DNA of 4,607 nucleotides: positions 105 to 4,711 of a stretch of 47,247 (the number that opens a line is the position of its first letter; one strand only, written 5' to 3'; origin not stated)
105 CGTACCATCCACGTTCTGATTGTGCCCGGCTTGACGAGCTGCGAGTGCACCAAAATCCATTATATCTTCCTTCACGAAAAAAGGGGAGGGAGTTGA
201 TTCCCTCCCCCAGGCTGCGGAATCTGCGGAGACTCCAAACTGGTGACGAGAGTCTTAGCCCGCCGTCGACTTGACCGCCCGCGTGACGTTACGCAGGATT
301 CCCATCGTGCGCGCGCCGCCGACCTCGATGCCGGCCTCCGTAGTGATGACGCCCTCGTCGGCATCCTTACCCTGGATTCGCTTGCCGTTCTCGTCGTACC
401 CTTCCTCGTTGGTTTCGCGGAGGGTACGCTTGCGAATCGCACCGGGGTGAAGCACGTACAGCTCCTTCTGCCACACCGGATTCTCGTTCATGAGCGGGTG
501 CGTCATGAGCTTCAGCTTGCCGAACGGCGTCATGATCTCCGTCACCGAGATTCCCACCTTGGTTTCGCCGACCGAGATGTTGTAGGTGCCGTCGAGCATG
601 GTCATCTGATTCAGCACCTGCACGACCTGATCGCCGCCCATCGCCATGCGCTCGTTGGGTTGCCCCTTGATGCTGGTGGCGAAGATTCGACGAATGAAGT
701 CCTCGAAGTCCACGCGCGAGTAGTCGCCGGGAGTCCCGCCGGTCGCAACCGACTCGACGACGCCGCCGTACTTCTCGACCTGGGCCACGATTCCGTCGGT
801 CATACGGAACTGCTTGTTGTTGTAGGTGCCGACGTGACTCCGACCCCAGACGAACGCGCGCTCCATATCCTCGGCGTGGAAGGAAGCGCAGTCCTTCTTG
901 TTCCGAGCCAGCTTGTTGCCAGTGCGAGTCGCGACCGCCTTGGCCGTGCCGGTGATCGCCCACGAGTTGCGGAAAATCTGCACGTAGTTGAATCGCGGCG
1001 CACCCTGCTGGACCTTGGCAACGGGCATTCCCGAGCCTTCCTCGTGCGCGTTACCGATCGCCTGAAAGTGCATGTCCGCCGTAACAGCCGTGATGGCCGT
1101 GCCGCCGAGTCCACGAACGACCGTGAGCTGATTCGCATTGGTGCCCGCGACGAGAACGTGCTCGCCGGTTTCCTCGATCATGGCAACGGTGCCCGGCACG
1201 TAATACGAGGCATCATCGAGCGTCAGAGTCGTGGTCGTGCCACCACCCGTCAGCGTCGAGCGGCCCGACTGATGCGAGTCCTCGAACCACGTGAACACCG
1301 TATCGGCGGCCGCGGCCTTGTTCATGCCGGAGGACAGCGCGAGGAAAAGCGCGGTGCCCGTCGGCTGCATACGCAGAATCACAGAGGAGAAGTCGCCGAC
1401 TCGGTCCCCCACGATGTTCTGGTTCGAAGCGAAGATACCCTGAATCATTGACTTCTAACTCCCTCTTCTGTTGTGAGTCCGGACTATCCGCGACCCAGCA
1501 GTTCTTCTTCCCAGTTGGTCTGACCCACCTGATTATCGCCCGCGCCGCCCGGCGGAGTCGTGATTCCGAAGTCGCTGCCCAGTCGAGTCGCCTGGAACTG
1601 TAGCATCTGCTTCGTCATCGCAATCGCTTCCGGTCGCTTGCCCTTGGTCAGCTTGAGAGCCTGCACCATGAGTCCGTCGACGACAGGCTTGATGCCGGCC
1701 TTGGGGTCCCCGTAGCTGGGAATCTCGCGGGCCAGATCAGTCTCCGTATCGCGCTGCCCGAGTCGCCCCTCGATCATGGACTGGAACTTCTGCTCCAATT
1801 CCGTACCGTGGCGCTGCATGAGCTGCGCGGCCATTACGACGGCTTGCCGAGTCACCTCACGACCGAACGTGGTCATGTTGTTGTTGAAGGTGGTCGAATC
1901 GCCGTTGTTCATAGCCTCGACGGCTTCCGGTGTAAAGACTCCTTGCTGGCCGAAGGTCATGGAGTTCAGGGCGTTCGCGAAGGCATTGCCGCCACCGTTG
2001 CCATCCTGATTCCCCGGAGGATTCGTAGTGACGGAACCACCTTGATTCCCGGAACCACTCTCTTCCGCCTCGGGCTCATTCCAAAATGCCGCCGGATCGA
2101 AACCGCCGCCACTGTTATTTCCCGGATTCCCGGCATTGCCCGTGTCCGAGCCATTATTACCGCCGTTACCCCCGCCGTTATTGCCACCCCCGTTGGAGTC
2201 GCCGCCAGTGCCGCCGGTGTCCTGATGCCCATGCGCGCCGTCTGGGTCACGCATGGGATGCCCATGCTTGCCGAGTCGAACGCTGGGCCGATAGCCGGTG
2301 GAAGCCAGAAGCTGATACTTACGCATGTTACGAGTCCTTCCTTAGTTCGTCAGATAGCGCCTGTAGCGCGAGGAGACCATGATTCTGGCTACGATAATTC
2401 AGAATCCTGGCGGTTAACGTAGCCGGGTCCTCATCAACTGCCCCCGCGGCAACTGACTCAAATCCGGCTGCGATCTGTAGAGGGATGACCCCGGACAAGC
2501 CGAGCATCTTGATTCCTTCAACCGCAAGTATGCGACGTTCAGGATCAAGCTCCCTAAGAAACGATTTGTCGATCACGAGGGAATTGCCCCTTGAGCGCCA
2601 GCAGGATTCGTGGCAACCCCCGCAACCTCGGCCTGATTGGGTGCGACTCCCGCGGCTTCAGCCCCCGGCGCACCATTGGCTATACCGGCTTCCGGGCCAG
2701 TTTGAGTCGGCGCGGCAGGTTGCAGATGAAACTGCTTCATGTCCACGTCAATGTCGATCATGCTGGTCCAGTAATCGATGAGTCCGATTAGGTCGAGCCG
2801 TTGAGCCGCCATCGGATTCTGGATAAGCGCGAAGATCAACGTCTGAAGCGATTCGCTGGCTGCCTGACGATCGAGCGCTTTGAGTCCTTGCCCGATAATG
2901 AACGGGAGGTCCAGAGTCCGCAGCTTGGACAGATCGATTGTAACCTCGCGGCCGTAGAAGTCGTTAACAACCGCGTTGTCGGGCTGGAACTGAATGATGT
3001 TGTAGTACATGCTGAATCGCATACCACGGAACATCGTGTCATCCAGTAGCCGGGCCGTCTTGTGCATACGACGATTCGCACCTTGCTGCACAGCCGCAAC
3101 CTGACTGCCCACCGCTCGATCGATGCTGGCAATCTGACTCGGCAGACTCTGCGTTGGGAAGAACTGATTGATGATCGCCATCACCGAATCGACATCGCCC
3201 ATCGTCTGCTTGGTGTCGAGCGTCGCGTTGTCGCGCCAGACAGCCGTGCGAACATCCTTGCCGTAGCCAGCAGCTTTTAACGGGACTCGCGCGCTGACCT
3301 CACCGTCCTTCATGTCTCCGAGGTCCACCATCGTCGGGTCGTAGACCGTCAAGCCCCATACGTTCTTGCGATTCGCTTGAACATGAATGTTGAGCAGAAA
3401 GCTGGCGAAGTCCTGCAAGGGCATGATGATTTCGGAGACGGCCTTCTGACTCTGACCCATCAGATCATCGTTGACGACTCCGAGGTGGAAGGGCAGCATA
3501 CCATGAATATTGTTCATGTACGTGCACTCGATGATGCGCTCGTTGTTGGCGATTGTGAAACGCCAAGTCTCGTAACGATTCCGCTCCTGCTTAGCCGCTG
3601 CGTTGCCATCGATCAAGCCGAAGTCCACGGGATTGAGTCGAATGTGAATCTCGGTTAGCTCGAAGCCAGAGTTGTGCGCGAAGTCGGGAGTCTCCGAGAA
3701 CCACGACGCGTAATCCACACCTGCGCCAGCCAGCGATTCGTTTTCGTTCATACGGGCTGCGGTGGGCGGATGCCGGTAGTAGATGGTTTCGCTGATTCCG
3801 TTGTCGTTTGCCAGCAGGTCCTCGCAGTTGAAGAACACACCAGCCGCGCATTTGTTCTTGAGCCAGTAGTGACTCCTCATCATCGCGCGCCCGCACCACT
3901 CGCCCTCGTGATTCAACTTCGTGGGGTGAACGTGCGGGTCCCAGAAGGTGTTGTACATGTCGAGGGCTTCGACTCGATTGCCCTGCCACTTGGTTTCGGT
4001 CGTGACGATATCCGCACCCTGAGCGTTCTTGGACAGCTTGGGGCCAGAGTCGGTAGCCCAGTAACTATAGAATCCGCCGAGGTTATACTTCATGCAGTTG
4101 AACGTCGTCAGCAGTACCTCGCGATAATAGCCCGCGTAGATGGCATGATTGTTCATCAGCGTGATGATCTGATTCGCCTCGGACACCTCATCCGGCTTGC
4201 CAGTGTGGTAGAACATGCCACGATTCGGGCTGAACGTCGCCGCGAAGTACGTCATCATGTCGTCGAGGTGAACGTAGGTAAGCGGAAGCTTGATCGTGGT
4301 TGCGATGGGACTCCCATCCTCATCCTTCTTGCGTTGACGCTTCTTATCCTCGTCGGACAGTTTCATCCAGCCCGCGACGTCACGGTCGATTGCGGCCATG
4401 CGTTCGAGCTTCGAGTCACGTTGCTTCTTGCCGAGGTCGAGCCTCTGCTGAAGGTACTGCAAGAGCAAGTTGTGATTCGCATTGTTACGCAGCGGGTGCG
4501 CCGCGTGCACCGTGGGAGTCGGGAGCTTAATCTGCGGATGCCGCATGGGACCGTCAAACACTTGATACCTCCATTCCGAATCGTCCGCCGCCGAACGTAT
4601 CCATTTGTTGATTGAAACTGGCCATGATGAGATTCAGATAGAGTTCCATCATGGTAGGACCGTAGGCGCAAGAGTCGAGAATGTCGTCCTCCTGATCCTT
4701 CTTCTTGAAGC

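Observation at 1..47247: Genome-wide several-fold excess of the palindrome GANTC, in coding and non-coding DNA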

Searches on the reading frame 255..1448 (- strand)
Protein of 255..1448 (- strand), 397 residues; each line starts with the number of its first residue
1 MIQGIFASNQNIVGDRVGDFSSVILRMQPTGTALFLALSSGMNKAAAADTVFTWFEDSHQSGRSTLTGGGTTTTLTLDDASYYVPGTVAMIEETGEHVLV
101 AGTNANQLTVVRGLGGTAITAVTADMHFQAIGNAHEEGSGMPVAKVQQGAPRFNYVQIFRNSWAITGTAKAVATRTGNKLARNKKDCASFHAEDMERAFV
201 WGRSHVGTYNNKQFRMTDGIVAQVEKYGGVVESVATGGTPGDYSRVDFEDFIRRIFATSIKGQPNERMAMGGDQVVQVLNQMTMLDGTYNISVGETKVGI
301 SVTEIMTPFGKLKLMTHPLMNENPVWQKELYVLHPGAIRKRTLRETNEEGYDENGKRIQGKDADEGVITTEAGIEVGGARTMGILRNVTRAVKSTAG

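Call 8: search_protein_families(library=pfam, proteins=[window:255-1448:-], max_evalue=0.01)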
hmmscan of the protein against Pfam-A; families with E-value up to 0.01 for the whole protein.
window:255-1448:- (397 aa): 1 family
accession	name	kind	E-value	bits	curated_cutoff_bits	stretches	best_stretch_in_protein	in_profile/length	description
PF17236.8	SU10_MCP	-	1.4e-47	163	24.1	1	18-389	12-292/292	SU10 major capsid protein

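Call 16: find_related_loci(query=window:255-1448:-, collection=viral_contigs, flank=10000)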
Query window:255-1448:- (397 aa) in viral_contigs; peptide patterns used: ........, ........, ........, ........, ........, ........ (x = any residue, [..] = any of these).
9 stretches matched a pattern; 8 encode a relative of the query (tblastn E <= 1e-3); 8 distinct loci.
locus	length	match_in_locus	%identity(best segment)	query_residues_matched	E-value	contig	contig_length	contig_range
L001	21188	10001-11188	78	1-396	0e+0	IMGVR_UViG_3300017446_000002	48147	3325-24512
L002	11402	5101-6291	64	2-394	2e-178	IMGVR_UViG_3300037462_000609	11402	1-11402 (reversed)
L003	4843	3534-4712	66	2-394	2e-180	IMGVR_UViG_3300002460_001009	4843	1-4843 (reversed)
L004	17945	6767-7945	65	1-394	7e-175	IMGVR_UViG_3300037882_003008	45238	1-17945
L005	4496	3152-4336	63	1-395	2e-176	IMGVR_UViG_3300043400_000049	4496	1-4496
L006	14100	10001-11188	55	1-397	3e-150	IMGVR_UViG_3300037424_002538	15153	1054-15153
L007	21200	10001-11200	74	1-396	0e+0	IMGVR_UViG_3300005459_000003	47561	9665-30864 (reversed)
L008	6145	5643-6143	63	1-164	5e-65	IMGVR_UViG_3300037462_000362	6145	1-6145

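Call 27: find_encoding_contigs(protein=window:255-1448:-, flank=2000, max_places=4)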
Protein window:255-1448:- (397 aa): 6 contigs read that carry it; 3 places shown.
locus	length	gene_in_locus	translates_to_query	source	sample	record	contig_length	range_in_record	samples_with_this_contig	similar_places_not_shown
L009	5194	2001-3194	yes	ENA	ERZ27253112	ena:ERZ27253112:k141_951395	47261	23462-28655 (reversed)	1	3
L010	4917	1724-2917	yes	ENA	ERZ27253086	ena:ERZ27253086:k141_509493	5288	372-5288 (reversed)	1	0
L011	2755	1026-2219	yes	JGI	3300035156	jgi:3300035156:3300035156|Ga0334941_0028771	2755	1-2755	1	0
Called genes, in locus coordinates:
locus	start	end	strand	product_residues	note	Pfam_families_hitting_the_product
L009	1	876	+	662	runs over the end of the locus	-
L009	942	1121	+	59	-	-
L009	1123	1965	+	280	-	-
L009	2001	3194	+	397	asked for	PF17236:SU10_MCP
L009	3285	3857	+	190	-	-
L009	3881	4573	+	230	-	-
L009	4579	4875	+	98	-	-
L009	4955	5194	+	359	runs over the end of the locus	-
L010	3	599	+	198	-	?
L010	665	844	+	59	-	-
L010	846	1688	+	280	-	-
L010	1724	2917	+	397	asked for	PF17236:SU10_MCP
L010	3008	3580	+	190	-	-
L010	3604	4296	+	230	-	-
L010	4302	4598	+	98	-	-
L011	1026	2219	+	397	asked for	PF17236:SU10_MCP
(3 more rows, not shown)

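Call 36: search_dna_similar(query=window:255-1448:-, collection=phages, mode=protein, max_rows=40)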
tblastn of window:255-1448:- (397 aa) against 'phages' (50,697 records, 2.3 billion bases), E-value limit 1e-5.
Records with a match: 24; places in all: 24; records where one place covers at least 80% of the query: 22.
Best place of each record, by identity: <60% 24.
By first word of the organism name: Pseudomonas 16; Vibrio 1; Polaromonas 1; Microcystis 1; Caulobacter 1; EBPR 1; Aeromonas 1; Fusobacterium 1; Roseobacter 1.
By host as written in the record: Pseudomonas aeruginosa 12; - 3; Vibrio splendidus 1; Polaromonas sp. 1; Psuedomonas aeruginosa 1; Microcystis elabens 1; Pseudomonas sp. 1; Caulobacter sp. 1; and 3 more.
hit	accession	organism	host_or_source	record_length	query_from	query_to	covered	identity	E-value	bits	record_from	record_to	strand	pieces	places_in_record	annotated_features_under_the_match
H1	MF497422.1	Vibrio phage vB_VspS_VS-ABTNL-3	Vibrio splendidus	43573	15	384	93%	29.9%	1e-27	121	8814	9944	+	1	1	putative major capsid protein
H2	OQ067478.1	Polaromonas phage Tiera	Polaromonas sp.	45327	20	389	93%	29.2%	3e-32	134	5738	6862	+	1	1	putative major capsid protein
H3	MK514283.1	Pseudomonas phage vB_PaeP_TF17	Psuedomonas aeruginosa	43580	4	391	98%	27.5%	4e-26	116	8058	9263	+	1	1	putative major capsid protein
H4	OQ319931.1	Pseudomonas phage 20Aug470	Pseudomonas aeruginosa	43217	4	391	98%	27.5%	1e-25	115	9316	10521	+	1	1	hypothetical protein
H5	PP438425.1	Microcystis phage Mel-JY34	Microcystis elabens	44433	15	389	94%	28.2%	2e-28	123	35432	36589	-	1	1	putative major capsid protein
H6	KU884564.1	Pseudomonas phage PaMx43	Pseudomonas aeruginosa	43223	4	391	98%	27.2%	2e-27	120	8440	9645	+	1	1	major capsid protein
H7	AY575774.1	Pseudomonas phage PaP2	-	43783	4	391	98%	27.2%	2e-27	120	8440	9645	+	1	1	orf13: p13 | orf12: p12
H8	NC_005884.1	Pseudomonas phage PaP2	Pseudomonas aeruginosa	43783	4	391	98%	27.2%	2e-27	120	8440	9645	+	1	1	major head protein | hypothetical protein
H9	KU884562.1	Pseudomonas phage PaMx35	Pseudomonas aeruginosa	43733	4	391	98%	27.2%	8e-26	115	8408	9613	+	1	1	major capsid protein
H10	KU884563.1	Pseudomonas phage PaMx41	Pseudomonas aeruginosa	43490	4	391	98%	27.0%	5e-27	119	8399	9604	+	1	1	major capsid protein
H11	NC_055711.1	Pseudomonas phage PaMx41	Pseudomonas aeruginosa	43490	4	391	98%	27.0%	5e-27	119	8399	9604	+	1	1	major head protein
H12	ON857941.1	Pseudomonas phage vB_PaeP_FBPa48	Pseudomonas sp.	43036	4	391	98%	27.0%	5e-27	119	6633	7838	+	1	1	hypothetical protein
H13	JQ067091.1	Pseudomonas phage PaMx32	Pseudomonas aeruginosa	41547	4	391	98%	27.0%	8e-27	118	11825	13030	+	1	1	record has no annotation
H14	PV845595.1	Pseudomonas phage Ph_15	Pseudomonas aeruginosa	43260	4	391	98%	27.0%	8e-27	118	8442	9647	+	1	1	major head protein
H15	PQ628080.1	Pseudomonas phage Neko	Pseudomonas aeruginosa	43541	4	391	98%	27.0%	8e-27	118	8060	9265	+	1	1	major head protein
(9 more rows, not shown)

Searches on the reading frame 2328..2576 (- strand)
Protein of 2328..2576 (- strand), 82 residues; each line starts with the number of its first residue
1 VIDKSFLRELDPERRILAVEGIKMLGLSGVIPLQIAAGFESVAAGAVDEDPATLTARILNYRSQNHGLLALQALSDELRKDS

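Call 91: search_protein_families(library=pfam, proteins=[window:2328-2576:-], max_evalue=0.05)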
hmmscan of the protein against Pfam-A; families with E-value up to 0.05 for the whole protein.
window:2328-2576:- (82 aa): 0 families

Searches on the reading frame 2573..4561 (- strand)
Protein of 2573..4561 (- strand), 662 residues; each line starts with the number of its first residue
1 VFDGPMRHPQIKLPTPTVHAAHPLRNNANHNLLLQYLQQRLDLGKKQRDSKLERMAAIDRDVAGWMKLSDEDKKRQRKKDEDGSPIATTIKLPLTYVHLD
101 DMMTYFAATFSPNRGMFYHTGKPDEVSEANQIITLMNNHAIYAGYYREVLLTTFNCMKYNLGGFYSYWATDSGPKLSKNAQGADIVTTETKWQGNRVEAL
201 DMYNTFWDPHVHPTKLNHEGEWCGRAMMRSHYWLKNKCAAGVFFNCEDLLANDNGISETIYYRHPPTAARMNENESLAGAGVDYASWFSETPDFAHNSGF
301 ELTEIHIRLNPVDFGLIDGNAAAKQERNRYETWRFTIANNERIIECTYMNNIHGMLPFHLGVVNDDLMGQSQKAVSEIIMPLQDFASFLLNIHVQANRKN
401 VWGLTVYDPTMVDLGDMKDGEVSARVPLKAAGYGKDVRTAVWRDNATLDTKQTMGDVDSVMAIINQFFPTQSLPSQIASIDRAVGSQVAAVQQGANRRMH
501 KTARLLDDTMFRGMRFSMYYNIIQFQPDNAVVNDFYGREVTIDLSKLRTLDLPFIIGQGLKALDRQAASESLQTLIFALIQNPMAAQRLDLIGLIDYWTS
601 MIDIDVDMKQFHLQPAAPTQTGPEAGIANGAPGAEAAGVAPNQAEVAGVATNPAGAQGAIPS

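Call 8: search_protein_families(library=pfam, proteins=[window:2573-4561:-], max_evalue=0.01)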
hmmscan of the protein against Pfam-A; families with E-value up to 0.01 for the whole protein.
window:2573-4561:- (662 aa): 0 families

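Call 19: search_protein_families(library=phrogs, proteins=[window:2573-4561:-], max_evalue=0.001)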
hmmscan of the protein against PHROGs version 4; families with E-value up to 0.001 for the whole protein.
window:2573-4561:- (662 aa): 1 family
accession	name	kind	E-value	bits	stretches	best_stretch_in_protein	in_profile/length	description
phrog_15554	-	head and packaging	3.6e-21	75.9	2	307-581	316-586/666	portal protein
